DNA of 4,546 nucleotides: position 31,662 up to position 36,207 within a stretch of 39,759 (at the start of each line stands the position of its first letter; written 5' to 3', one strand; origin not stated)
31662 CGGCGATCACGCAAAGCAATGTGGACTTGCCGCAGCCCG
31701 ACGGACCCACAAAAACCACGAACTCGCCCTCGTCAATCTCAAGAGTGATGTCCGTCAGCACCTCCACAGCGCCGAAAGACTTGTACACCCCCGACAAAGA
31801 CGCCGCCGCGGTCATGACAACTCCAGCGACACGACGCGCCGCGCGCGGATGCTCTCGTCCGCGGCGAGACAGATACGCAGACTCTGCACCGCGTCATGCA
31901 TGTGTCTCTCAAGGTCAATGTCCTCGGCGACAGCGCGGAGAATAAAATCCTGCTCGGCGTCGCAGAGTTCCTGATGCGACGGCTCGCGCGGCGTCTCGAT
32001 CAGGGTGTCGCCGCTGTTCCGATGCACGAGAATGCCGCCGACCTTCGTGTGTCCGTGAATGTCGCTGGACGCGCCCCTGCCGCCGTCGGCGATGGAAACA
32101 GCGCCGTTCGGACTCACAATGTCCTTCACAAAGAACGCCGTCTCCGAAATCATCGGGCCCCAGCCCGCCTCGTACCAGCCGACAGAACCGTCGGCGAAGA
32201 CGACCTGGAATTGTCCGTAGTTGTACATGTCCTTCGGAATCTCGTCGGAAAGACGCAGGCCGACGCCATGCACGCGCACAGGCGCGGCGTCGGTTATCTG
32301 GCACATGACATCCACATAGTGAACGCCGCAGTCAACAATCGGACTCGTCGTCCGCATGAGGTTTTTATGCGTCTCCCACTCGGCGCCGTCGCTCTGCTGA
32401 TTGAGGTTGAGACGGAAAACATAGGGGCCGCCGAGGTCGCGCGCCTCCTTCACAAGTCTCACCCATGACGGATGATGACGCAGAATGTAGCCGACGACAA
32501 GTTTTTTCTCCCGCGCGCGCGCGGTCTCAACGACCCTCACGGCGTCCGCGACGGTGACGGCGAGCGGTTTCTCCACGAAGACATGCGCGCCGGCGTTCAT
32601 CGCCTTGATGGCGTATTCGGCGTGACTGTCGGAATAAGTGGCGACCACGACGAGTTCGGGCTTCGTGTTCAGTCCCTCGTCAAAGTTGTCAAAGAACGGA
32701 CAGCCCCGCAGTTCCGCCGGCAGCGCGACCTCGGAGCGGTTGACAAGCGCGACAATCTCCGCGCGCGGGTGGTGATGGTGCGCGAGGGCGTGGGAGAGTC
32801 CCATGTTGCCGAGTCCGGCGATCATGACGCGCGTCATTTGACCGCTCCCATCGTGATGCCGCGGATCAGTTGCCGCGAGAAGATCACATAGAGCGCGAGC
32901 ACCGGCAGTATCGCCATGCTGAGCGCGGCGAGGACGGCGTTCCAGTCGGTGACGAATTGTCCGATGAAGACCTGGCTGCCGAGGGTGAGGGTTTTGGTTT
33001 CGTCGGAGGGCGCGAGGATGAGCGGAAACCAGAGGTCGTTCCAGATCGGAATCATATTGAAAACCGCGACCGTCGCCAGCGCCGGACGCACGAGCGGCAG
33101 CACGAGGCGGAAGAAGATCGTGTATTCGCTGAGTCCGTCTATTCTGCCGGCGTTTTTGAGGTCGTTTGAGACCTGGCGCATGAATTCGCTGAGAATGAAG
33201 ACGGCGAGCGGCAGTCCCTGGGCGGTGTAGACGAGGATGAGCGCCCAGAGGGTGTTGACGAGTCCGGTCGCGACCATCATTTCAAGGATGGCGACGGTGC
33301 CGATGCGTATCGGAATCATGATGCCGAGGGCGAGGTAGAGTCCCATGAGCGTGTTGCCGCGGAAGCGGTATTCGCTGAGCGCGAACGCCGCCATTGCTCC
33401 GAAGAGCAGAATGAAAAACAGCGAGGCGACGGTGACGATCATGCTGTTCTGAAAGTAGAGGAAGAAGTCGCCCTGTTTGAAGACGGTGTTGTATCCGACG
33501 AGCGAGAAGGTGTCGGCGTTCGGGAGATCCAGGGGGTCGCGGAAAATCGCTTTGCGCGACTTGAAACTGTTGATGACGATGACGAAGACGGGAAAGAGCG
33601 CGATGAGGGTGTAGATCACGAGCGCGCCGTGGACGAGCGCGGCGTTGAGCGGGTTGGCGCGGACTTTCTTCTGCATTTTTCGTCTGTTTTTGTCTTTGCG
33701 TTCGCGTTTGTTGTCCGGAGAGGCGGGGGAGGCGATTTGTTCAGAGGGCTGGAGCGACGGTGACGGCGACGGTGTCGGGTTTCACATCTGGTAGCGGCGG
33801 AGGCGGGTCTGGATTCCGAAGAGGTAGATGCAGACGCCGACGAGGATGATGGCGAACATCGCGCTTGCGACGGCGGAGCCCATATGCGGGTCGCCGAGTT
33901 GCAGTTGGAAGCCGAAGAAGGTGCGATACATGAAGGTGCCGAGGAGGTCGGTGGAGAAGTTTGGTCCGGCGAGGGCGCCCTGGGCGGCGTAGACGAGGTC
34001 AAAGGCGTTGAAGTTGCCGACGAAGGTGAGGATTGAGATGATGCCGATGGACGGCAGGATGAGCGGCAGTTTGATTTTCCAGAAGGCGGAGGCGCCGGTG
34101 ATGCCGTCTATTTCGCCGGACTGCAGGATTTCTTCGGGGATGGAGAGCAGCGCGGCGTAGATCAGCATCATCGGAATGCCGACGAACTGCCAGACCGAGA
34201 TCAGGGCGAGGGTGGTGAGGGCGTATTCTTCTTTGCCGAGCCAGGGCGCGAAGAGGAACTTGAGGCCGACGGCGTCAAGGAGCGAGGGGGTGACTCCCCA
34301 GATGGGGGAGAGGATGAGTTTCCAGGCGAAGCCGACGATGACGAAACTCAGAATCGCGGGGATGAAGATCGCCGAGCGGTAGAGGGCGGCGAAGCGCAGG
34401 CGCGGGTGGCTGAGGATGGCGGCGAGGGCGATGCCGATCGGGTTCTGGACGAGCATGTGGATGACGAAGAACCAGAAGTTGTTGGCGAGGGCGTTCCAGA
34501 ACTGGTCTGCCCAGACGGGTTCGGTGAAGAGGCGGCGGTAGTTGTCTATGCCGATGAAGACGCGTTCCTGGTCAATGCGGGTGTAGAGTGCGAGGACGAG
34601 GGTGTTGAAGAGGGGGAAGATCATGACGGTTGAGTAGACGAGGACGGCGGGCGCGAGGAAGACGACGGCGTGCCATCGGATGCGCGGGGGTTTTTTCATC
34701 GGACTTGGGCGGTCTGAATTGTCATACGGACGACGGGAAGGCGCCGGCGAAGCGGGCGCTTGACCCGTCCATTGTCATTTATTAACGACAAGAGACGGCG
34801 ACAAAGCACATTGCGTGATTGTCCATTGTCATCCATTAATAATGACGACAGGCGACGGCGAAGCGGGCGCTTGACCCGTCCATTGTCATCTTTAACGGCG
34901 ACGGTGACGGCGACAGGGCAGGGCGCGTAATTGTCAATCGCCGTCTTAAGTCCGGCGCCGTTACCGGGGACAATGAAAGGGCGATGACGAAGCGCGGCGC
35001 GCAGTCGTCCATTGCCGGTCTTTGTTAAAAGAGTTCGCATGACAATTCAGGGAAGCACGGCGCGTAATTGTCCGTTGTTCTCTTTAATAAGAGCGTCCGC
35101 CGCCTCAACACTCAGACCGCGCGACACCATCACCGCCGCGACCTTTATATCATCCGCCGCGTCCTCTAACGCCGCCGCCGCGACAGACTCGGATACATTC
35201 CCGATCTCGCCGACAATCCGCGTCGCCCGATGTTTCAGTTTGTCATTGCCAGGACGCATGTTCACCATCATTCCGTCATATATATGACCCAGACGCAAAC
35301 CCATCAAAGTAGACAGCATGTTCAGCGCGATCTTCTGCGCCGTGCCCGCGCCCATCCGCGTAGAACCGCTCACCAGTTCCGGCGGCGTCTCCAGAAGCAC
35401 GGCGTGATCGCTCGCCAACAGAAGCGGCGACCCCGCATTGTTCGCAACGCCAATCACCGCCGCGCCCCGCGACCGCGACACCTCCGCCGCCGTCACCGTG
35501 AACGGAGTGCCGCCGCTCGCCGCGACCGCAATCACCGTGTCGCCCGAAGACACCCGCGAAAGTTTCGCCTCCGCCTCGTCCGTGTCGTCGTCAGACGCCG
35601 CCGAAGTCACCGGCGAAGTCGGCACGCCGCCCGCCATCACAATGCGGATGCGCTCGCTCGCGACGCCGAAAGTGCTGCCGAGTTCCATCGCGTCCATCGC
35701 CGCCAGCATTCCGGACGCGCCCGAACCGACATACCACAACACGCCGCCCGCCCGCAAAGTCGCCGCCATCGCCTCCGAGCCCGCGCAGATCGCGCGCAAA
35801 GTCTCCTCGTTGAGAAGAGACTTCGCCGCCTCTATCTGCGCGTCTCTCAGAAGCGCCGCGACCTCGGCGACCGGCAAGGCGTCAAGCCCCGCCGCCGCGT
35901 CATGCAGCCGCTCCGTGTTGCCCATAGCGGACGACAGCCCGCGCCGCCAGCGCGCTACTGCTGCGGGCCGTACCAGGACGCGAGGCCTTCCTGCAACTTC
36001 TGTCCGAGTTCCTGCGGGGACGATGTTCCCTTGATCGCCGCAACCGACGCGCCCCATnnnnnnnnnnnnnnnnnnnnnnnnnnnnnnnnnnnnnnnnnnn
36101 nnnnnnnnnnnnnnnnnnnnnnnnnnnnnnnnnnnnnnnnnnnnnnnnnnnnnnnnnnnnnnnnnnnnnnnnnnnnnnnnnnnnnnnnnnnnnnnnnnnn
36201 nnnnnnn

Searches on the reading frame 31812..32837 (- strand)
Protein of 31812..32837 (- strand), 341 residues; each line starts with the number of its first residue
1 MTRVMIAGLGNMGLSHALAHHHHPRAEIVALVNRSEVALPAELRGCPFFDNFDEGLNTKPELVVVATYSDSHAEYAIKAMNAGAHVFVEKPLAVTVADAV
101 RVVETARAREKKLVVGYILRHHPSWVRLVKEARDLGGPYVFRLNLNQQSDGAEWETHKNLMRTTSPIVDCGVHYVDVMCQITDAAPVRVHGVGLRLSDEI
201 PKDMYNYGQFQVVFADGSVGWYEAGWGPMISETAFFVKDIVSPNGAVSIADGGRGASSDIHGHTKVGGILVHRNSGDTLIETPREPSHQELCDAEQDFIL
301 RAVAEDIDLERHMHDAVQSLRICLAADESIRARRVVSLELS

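Call 18: search_protein_families(library=pfam, proteins=[window:31812-32837:-], max_evalue=0.001)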
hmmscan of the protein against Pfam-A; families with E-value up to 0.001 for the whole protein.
window:31812-32837:- (341 aa): 3 families
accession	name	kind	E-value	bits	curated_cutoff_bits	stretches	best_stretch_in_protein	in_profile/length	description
PF01408.29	GFO_IDH_MocA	-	1.3e-25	90.9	24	1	3-117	2-120/120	Oxidoreductase family, NAD-binding Rossmann fold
PF22725.1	GFO_IDH_MocA_C3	-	4.2e-08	33.7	27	1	131-226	9-104/124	GFO/IDH/MocA C-terminal domain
PF03447.22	NAD_binding_3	-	0.0002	22.5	24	1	17-114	12-114/116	Homoserine dehydrogenase, NAD binding domain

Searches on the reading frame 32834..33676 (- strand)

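Call 18: search_protein_families(library=pfam, proteins=[window:32834-33676:-], max_evalue=0.001)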
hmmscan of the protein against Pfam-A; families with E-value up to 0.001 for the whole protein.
window:32834-33676:- (280 aa): 1 family
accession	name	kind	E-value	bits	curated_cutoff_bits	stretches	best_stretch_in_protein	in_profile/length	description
PF00528.27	BPD_transp_1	-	3.8e-14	53.3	26.4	1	90-267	2-172/184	Binding-protein-dependent transport system inner membrane component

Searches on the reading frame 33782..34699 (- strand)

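Call 18: search_protein_families(library=pfam, proteins=[window:33782-34699:-], max_evalue=0.001)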
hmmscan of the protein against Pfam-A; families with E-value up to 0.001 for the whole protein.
window:33782-34699:- (305 aa): 1 family
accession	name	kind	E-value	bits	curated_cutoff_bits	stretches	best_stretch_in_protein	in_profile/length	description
PF00528.27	BPD_transp_1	-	1.8e-09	38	26.4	1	86-300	2-178/184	Binding-protein-dependent transport system inner membrane component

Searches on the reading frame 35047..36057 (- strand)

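Call 18: search_protein_families(library=pfam, proteins=[window:35047-36057:-], max_evalue=0.001)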
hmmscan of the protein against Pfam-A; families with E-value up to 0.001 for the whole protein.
window:35047-36057:- (336 aa): 4 families
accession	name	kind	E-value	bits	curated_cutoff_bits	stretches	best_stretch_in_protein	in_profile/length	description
PF13580.11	SIS_2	-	8.9e-13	48.9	27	1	77-205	8-137/138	SIS domain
PF01380.27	SIS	-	1.9e-10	41.1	25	1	160-248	41-128/131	SIS domain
PF20741.3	GKRP-like_C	-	1.7e-05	25.7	27.7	0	263-297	3-37/100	C-terminal lid domain of glucokinase regulatory protein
PF22645.1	GKRP_SIS_N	-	0.00011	22.4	27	1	105-187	17-105/113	Glucokinase regulatory protein N-terminal SIS domain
